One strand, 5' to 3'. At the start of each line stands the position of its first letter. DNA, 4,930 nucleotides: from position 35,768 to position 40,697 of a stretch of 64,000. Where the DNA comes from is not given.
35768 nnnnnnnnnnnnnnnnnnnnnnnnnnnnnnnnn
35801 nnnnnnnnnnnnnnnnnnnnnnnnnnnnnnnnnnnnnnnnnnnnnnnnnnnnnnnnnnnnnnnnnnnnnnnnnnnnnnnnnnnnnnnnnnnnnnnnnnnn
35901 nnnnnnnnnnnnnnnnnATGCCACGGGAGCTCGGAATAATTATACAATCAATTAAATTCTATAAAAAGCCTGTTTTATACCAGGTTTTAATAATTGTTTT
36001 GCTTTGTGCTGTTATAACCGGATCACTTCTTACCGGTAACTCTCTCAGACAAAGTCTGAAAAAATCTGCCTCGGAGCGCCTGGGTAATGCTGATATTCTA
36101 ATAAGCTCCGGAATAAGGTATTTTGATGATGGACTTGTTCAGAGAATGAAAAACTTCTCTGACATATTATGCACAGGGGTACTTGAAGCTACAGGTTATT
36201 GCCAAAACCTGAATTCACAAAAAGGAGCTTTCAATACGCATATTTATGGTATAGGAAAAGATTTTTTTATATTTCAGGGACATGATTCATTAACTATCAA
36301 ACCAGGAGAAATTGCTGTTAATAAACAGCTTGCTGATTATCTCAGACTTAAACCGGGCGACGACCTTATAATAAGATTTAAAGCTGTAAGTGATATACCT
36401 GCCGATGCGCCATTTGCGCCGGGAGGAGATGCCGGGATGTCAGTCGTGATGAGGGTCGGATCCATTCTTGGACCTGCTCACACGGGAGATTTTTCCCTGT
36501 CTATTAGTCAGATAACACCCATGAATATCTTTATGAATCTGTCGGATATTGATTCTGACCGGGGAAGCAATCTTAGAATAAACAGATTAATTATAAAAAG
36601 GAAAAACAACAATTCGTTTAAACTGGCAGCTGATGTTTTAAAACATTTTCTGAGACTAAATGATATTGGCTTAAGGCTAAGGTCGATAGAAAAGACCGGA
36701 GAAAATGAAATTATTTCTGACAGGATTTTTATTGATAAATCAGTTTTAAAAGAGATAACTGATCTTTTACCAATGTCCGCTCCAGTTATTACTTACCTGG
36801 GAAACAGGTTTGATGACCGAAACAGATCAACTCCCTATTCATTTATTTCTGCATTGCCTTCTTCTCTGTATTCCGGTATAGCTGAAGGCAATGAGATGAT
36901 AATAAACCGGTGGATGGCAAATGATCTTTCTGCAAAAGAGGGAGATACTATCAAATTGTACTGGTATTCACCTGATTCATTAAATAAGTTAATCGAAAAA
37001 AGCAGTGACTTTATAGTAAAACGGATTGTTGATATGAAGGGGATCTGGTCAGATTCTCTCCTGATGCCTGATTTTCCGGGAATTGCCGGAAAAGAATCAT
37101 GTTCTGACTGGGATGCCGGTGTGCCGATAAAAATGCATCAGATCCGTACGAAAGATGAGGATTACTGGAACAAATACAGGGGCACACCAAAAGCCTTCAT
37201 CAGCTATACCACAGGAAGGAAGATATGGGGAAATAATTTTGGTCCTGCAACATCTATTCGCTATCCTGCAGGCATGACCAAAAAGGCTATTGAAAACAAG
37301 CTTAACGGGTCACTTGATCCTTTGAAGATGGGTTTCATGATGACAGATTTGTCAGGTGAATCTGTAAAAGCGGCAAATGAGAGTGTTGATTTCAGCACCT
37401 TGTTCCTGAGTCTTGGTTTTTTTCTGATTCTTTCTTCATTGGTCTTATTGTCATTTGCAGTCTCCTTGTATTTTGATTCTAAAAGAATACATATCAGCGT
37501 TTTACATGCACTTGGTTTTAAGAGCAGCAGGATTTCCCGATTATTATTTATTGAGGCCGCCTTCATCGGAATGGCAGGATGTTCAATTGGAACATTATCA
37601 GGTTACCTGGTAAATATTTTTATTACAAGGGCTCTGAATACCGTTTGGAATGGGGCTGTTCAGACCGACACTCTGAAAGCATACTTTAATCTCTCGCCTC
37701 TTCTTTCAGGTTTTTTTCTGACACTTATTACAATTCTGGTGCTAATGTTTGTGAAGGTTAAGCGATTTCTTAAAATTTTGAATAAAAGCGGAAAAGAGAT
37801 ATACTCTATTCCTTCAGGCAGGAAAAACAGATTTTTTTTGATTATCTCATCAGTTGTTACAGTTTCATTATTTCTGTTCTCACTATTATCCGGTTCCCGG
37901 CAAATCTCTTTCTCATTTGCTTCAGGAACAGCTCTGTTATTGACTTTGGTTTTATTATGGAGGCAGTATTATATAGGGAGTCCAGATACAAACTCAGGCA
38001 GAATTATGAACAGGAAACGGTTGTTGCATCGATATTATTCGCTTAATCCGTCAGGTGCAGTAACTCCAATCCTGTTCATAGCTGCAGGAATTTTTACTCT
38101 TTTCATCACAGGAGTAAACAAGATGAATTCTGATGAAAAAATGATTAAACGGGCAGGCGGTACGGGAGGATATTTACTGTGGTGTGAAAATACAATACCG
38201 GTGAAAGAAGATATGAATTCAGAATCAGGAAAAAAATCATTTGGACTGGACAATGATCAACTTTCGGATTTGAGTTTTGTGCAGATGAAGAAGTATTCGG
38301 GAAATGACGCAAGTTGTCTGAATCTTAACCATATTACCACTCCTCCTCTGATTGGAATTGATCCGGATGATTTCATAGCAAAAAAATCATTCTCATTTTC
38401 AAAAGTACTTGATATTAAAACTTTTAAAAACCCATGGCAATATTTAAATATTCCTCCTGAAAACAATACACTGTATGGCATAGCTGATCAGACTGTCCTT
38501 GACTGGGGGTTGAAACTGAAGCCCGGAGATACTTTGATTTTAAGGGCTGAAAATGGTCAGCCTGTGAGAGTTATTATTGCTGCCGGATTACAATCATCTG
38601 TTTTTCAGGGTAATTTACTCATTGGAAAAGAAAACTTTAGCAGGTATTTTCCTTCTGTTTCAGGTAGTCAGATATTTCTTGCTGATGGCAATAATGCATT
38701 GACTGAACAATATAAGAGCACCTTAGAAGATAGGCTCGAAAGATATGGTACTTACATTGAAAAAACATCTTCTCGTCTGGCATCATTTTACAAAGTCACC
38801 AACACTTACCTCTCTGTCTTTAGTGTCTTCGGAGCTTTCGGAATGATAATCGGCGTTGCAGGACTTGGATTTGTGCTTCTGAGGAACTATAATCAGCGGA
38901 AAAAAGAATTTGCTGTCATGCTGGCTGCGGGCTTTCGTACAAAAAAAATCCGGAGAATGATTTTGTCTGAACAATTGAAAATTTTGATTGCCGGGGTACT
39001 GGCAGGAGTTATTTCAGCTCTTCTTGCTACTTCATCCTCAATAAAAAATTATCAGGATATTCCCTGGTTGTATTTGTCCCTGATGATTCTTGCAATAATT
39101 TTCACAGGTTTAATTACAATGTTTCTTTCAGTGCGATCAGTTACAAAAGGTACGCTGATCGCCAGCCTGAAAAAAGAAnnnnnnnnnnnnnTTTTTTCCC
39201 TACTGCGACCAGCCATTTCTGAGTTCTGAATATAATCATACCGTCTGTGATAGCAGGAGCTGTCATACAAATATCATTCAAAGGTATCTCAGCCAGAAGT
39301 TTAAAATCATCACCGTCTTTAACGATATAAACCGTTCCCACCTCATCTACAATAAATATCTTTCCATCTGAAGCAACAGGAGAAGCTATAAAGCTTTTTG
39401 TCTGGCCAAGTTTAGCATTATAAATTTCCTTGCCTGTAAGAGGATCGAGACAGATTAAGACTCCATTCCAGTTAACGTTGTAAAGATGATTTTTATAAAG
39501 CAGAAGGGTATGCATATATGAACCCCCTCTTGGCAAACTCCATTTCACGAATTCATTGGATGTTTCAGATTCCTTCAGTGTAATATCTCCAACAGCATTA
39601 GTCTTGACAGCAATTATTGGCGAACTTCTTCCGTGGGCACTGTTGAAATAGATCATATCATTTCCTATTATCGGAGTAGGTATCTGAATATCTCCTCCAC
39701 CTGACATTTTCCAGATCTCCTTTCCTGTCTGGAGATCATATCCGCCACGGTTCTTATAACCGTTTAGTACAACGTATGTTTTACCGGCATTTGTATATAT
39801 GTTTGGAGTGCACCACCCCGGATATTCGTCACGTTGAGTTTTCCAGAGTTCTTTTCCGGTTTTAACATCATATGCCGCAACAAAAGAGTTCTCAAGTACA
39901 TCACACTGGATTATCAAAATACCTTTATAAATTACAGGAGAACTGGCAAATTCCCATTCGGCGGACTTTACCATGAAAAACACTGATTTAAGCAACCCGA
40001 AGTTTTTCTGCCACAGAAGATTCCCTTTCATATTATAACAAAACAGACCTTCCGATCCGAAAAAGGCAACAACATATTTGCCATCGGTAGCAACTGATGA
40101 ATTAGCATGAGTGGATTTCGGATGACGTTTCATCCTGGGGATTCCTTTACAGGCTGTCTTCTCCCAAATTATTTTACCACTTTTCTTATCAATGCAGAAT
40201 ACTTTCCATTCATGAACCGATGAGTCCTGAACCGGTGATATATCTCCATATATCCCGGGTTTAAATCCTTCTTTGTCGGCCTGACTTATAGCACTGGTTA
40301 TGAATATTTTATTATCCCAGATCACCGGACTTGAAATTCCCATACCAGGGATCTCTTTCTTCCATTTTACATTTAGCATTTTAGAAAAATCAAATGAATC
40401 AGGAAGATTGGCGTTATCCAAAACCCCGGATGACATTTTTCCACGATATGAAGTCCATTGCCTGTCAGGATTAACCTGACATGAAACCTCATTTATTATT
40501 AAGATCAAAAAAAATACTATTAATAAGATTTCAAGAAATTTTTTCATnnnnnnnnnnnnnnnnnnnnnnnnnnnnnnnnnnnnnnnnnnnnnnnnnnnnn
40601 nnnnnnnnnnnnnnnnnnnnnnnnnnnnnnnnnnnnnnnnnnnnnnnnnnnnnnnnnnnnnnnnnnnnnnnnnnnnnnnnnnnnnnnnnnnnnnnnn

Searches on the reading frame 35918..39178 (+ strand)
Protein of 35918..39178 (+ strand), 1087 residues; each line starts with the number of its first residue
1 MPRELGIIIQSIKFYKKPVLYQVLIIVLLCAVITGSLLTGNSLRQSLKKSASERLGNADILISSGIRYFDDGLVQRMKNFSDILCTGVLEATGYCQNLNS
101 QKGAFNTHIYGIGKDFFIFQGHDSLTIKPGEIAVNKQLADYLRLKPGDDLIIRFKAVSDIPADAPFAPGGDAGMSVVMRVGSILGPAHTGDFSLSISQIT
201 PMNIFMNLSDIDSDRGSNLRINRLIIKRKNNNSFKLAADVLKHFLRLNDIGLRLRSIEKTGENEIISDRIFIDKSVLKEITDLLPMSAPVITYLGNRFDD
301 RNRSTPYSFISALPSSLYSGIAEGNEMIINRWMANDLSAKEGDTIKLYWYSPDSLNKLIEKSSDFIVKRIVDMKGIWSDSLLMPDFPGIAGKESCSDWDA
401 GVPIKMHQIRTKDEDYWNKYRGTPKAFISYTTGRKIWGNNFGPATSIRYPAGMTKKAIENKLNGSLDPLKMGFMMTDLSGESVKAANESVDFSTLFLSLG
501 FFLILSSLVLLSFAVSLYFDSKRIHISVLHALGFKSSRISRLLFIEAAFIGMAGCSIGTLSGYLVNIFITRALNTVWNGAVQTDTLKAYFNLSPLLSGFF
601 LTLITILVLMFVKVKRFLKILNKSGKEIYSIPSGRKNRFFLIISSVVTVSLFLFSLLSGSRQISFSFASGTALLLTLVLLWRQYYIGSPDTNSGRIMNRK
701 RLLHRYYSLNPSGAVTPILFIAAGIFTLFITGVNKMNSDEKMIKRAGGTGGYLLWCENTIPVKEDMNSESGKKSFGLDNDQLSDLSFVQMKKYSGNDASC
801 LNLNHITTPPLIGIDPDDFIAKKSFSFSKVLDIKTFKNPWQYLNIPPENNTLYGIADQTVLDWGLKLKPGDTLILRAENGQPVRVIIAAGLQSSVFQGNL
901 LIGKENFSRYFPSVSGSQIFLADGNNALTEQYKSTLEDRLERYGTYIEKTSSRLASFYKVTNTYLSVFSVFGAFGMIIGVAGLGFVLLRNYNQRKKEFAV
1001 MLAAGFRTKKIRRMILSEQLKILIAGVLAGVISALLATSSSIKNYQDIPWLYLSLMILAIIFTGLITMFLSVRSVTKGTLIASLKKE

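Call 7: search_protein_families(library=pfam, proteins=[window:35918-39178:+], max_evalue=0.001)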
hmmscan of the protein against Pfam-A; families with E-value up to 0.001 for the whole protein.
window:35918-39178:+ (1087 aa): 1 family
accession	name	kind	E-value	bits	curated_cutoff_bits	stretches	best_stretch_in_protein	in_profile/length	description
PF02687.27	FtsX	-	5.2e-20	72.1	25.5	2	970-1077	2-117/120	FtsX-like permease C-terminal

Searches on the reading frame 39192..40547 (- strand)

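Call 7: search_protein_families(library=pfam, proteins=[window:39192-40547:-], max_evalue=0.001)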
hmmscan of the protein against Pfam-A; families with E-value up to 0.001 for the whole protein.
window:39192-40547:- (452 aa): 3 families
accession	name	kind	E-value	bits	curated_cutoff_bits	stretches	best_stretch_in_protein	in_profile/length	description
PF13360.13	PQQ_2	-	4.8e-21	75.9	27.6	1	116-375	5-230/233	Outer membrane protein assembly factor BamB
PF13570.13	Beta-prop_ACSF4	-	2.1e-09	37.7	133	0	223-308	31-114/329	Beta-alanine-activating enzyme, beta-propeller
PF01011.28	PQQ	-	4.2e-07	29.5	26.7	1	174-259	506-595/595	Glucose/ethanol/alcohol dehydrogenase, beta-propeller domain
